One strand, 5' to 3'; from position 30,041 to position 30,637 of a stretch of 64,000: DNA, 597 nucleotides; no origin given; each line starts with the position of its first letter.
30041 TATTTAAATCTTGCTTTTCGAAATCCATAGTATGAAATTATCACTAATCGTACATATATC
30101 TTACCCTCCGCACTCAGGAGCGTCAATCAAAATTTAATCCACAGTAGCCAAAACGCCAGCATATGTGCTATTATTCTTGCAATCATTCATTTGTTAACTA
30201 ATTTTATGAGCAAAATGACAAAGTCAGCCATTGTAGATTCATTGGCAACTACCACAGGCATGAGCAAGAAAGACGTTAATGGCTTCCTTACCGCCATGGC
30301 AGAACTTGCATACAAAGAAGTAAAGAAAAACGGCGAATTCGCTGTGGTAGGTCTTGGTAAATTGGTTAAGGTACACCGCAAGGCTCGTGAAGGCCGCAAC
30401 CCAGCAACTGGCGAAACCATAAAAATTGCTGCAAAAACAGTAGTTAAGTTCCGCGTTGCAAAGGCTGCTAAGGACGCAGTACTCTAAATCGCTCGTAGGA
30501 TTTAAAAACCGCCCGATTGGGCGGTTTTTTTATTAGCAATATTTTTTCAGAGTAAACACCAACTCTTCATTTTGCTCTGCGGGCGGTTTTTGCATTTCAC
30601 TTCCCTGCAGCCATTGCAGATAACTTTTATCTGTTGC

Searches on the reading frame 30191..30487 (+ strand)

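Call 78: search_protein_families(library=pfam, proteins=[window:30191-30487:+], max_evalue=0.0001)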
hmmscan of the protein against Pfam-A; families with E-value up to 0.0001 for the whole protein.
window:30191-30487:+ (98 aa): 1 family
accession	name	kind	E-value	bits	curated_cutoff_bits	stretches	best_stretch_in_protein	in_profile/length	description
PF00216.26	Bac_DNA_binding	-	1.1e-25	90.2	22.4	1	9-97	1-89/90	Bacterial DNA-binding protein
